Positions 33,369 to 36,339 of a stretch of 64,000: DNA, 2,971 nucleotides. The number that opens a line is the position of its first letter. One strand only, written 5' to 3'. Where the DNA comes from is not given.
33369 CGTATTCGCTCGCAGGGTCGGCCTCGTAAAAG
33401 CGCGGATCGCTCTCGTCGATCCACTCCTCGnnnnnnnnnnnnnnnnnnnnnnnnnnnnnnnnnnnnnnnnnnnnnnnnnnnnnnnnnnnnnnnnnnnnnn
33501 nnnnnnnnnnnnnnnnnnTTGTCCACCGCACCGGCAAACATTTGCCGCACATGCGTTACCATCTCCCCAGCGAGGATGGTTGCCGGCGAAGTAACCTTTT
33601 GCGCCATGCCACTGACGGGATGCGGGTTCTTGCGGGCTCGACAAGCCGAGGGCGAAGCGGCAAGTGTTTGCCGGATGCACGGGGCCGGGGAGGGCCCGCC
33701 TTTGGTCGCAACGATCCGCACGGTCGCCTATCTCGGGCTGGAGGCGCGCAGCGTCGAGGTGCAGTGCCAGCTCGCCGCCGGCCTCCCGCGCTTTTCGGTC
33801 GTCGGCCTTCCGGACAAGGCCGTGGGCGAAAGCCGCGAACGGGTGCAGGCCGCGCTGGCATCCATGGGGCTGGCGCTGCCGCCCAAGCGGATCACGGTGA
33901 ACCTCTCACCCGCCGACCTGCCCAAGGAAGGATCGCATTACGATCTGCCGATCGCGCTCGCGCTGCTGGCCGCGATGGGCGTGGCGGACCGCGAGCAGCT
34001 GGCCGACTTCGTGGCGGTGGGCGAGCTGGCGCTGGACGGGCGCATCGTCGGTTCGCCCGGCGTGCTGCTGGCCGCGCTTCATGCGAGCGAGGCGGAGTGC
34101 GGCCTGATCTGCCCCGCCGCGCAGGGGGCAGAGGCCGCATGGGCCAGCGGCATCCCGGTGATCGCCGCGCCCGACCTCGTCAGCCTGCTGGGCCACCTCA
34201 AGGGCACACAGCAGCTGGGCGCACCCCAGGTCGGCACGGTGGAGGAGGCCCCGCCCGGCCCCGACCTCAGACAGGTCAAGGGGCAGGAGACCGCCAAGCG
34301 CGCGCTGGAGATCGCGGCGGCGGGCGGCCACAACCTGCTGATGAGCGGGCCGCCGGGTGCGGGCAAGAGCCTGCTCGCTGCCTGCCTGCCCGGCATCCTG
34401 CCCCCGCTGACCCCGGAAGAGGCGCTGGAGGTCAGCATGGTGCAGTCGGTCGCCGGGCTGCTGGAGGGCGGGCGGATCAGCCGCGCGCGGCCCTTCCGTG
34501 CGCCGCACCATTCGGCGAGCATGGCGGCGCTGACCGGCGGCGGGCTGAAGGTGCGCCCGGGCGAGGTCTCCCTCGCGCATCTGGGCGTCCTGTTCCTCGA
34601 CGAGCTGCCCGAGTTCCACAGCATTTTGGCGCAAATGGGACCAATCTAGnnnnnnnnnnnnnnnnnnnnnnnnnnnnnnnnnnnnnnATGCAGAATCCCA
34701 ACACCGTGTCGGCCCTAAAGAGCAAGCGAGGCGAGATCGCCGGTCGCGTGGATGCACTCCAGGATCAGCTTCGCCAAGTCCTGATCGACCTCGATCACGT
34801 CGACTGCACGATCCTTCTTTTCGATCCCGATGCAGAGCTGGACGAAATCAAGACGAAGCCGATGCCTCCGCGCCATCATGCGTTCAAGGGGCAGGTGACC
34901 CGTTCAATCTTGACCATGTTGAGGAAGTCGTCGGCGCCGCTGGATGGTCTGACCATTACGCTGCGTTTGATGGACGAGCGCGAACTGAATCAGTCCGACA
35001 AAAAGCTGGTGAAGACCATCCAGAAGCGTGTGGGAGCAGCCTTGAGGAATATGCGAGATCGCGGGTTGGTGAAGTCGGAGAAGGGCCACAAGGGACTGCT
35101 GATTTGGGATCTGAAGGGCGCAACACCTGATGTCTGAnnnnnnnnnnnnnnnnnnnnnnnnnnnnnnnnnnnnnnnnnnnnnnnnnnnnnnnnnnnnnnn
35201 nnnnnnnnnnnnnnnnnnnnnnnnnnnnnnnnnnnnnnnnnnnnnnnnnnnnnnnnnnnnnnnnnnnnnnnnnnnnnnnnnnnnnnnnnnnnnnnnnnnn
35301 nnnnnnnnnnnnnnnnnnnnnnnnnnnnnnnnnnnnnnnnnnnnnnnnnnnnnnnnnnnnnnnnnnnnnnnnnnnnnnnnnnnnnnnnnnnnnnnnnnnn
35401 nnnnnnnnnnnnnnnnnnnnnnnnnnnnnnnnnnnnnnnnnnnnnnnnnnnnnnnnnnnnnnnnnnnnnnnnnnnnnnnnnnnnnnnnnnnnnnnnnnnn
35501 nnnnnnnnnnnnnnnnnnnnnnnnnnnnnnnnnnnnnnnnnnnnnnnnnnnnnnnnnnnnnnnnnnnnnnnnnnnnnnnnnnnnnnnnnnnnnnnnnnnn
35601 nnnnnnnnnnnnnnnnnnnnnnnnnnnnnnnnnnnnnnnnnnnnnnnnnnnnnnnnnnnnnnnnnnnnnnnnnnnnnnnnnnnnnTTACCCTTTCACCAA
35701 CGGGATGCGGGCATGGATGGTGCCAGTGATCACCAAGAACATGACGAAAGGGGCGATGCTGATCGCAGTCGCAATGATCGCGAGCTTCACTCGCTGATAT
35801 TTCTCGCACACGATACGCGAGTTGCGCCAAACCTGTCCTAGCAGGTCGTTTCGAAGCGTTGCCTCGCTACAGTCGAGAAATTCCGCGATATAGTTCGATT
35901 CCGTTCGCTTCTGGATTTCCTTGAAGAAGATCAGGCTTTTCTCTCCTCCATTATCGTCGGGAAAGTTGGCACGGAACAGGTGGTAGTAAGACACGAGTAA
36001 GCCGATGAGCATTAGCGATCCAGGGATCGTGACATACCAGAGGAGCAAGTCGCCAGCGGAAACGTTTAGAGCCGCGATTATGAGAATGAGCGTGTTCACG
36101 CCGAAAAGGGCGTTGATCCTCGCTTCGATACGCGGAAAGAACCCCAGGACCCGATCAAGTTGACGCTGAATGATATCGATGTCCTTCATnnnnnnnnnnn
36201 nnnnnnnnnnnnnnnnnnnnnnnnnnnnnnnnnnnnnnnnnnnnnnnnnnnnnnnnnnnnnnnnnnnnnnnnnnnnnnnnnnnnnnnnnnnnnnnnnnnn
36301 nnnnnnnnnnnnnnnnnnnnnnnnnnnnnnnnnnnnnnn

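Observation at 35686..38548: Non-canonical three-gene cyclase module: fused pseudo-heterodimeric double-CHD cyclase, unknown 257-aa protein and PycTM-like effector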

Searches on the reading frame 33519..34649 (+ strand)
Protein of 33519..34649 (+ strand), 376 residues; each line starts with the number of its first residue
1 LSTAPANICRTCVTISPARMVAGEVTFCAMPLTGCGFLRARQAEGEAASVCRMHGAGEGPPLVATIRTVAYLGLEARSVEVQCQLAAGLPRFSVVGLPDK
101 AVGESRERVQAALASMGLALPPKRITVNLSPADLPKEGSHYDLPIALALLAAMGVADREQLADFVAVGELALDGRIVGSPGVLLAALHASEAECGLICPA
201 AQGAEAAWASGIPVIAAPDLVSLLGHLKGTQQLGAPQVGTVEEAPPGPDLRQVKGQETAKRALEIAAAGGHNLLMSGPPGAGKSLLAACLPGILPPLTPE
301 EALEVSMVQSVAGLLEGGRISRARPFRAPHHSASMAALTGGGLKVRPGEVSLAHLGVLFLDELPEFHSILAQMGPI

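Call 69: search_protein_families(library=pfam, proteins=[window:33519-34649:+], max_evalue=0.001)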
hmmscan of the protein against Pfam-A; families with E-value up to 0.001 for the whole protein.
window:33519-34649:+ (376 aa): 2 families
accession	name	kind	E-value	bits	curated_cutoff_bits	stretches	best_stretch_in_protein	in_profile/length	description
PF01078.27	Mg_chelatase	-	1.6e-53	181.6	20.3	1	249-368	1-120/207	Magnesium chelatase, subunit ChlI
PF13541.12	ChlI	-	2e-37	128.2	27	1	81-200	1-119/121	Subunit ChlI of Mg-chelatase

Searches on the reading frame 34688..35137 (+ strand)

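Call 3: search_protein_families(library=pfam, proteins=[window:34688-35137:+], max_evalue=0.1)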
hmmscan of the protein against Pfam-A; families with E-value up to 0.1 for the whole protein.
window:34688-35137:+ (149 aa): 2 families
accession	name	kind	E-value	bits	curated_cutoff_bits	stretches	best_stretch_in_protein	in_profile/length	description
PF15934.10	Yuri_gagarin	-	0.014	15.8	28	1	7-53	185-231/234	Yuri gagarin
PF19419.5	DUF5983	-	0.089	13.6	27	0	20-52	50-82/90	Family of unknown function (DUF5983) C-terminal domain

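Call 4: search_protein_families(library=padloc, proteins=[window:34688-35137:+], max_evalue=0.1)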
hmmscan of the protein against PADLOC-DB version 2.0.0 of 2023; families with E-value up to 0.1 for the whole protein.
window:34688-35137:+ (149 aa): 0 families

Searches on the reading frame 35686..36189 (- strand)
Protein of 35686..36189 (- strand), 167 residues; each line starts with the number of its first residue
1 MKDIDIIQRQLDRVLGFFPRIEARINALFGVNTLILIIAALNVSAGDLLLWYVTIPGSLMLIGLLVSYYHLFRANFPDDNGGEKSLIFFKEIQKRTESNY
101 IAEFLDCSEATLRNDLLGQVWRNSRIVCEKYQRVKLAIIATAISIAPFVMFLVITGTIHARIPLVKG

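Call 3: search_protein_families(library=pfam, proteins=[window:35686-36189:-], max_evalue=0.1)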
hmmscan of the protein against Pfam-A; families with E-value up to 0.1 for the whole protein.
window:35686-36189:- (167 aa): 2 families
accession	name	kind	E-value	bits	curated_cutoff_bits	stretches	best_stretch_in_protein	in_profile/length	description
PF18967.5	PycTM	-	4.1e-12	46.9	27.2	1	52-142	8-105/107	Pycsar effector protein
PF08279.18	HTH_11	-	0.073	13.4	25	0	89-116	9-36/55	HTH domain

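Call 4: search_protein_families(library=padloc, proteins=[window:35686-36189:-], max_evalue=0.1)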
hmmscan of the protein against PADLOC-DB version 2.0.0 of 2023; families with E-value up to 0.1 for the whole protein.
window:35686-36189:- (167 aa): 12 families
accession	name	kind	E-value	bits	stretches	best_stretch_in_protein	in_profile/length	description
PDLC00692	Effector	-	5.5e-71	235.8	1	1-166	1-166/167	2TM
PDLC00685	Effector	-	1.6e-38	130.2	1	6-154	20-168/174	2TM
PDLC02363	PycTM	-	1.1e-32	111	1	1-155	3-153/154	-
PDLC02364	PycTM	-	9.8e-30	102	1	1-157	3-154/160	-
PDLC00711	Effector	-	6.8e-20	69.9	1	5-153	9-159/164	2TM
PDLC02365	PycTM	-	2.6e-15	55.1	1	4-153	2-159/165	-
PDLC00700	Effector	-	7.4e-13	46.8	1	42-154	49-166/173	2TM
PDLC00691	Effector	-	4e-10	37.8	1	25-154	33-167/176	2TM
PDLC02362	PycTM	-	1.4e-08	33.5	1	84-153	14-64/74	-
PDLC00678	Effector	-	1e-07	30.2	1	82-154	100-173/184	2TM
PDLC00668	Effector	-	4.8e-07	27.8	1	64-151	78-173/184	2TM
PDLC00698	Effector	-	0.0069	14.3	1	35-154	61-189/198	2TM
